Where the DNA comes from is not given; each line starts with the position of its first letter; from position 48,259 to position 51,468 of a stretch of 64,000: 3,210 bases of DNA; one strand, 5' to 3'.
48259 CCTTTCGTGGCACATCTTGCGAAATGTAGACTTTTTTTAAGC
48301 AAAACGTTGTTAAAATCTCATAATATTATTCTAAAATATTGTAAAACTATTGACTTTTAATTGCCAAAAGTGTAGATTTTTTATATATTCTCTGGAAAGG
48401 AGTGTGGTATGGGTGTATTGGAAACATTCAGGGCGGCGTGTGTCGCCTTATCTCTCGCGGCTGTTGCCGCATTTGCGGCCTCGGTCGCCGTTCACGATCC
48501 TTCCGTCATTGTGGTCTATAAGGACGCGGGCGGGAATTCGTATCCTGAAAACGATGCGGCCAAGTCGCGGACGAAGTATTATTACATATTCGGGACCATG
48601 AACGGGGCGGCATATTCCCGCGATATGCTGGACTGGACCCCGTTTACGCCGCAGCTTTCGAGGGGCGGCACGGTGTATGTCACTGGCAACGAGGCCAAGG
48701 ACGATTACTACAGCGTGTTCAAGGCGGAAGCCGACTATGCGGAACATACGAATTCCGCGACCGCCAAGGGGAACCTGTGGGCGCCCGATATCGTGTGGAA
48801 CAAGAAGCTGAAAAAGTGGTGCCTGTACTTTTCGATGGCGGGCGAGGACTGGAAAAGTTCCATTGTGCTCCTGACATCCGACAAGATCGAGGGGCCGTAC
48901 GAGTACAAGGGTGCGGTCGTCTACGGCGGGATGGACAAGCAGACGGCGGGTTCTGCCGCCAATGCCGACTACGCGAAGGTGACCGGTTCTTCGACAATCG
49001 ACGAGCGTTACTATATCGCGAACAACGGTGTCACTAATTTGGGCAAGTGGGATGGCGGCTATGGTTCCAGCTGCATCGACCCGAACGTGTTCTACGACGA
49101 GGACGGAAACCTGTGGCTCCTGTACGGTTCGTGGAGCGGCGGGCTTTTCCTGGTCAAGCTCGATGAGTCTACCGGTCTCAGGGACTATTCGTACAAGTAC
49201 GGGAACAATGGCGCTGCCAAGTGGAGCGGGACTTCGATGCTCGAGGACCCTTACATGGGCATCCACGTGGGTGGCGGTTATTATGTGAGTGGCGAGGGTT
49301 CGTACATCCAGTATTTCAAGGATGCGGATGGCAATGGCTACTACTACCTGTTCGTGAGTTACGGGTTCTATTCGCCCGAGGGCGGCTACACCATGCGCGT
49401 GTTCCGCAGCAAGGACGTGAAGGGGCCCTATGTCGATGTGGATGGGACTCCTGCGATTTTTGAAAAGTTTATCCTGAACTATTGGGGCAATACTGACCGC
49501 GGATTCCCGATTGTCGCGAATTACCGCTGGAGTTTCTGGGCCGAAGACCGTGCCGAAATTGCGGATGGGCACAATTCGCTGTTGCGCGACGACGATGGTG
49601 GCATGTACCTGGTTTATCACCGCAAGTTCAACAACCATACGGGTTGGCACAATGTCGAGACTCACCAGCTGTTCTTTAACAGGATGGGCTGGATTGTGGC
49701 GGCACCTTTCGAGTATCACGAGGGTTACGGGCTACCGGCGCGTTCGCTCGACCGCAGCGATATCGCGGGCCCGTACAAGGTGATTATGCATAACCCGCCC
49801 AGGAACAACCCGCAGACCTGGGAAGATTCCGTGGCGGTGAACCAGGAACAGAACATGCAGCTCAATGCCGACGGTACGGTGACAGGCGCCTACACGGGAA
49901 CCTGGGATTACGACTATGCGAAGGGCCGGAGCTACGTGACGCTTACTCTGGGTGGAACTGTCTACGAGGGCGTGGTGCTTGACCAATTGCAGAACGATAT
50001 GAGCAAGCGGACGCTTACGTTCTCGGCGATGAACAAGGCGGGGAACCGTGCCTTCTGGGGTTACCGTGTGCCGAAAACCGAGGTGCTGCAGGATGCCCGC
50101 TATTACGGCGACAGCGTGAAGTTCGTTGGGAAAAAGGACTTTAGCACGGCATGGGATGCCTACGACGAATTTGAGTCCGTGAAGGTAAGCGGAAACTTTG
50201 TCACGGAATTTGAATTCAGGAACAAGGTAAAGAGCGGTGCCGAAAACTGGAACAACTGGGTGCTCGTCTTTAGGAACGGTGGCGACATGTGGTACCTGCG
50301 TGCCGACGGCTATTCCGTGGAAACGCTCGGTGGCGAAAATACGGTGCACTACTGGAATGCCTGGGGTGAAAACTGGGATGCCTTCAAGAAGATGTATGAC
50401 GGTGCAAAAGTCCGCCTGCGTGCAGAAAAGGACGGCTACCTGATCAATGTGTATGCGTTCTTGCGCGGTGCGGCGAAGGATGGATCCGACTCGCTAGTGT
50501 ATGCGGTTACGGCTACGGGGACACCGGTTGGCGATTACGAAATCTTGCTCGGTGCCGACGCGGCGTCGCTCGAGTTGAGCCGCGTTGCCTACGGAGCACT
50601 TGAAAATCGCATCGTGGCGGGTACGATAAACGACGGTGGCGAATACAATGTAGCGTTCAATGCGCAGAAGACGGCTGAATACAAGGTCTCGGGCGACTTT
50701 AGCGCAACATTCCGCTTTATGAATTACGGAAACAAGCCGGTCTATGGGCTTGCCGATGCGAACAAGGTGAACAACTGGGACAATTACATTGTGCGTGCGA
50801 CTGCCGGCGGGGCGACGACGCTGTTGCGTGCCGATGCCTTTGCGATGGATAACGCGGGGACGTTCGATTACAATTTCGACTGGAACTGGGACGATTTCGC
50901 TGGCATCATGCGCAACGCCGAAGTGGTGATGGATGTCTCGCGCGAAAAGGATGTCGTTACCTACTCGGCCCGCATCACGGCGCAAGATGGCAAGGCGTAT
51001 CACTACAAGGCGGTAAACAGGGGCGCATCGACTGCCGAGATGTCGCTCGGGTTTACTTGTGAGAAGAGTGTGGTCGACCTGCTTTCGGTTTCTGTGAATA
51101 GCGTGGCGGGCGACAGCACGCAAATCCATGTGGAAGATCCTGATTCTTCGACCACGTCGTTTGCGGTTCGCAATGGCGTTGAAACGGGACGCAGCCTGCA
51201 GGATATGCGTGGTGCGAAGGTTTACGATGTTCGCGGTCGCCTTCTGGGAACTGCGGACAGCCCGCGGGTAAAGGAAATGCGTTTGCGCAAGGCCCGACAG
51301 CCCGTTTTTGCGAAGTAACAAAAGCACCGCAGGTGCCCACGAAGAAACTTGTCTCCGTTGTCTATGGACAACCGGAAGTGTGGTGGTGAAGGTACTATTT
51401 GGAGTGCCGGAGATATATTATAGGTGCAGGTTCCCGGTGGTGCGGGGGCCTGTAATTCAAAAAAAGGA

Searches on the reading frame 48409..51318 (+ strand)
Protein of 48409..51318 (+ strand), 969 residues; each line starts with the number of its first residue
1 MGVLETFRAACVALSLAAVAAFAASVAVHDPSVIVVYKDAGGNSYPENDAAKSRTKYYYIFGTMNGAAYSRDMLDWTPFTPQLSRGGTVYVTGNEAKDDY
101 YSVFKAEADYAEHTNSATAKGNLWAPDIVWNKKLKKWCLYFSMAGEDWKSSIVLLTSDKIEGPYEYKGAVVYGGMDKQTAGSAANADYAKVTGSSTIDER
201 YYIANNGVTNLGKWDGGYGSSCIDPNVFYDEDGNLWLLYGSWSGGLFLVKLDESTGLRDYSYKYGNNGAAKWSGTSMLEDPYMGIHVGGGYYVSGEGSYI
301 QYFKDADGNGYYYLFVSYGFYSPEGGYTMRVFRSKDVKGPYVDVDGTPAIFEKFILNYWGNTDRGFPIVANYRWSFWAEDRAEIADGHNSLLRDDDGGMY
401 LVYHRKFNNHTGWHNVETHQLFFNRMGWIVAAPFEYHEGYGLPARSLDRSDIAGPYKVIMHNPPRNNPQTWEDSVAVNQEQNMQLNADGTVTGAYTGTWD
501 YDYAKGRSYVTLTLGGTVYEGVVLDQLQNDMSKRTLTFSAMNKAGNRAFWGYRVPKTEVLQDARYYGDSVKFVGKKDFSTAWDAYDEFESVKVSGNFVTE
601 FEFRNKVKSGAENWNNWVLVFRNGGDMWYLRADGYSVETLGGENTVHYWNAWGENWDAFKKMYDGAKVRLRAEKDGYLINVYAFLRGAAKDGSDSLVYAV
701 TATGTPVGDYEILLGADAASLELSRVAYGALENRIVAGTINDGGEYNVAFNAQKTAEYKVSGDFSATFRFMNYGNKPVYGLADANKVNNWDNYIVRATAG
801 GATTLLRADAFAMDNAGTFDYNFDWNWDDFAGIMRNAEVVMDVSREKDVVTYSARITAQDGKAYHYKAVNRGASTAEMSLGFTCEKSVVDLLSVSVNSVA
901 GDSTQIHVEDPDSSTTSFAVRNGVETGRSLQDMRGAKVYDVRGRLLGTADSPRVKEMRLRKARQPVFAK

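Call 30: search_protein_families(library=ncbifam, proteins=[window:48409-51318:+], max_evalue=0.01)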
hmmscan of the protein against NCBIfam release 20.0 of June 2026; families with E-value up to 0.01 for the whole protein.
window:48409-51318:+ (969 aa): 4 families
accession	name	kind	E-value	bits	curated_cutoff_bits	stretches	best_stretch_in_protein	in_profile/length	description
NF053746.1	NdoAlphArabAbnB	equivalog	9.6e-63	212.5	750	2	215-552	137-445/446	arabinan endo-1,5-alpha-L-arabinosidase AbnB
NF049888.1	AlphArabdaseBT0367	equivalog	3.8e-24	85.2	800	3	311-554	251-485/486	arabinan endo-1,5-alpha-L-arabinosidase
NF049889.1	AlphArabdaseBT0360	equivalog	1.4e-12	47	600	1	28-553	167-637/639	arabinan endo-1,5-alpha-L-arabinosidase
NF053747.1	NdoAlphArabAbnA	equivalog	1.7e-10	40.8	480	1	222-348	147-250/310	arabinan endo-1,5-alpha-L-arabinosidase AbnA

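Call 31: search_protein_families(library=pfam, proteins=[window:48409-51318:+], max_evalue=0.01)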
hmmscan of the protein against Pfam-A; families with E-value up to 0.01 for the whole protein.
window:48409-51318:+ (969 aa): 2 families
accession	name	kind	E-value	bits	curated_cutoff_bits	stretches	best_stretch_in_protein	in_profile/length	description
PF04616.20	Glyco_hydro_43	-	2.5e-21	76.7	32.2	2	218-428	117-282/288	Glycosyl hydrolases family 43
PF16369.11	GH43_C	-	6.5e-21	75.2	23.4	1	444-551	9-100/100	C-terminal lipocalin-like domain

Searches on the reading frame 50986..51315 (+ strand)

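Call 94: search_protein_families(library=ncbifam, proteins=[window:50986-51315:+], max_evalue=5)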
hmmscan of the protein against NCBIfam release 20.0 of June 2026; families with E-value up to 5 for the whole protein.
window:50986-51315:+ (110 aa): 1 family
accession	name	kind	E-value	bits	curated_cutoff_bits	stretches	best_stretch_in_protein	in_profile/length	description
NF001241.0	PRK00216.1-2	equivalog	0.023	14.3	327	1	34-86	93-145/231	demethylmenaquinone methyltransferase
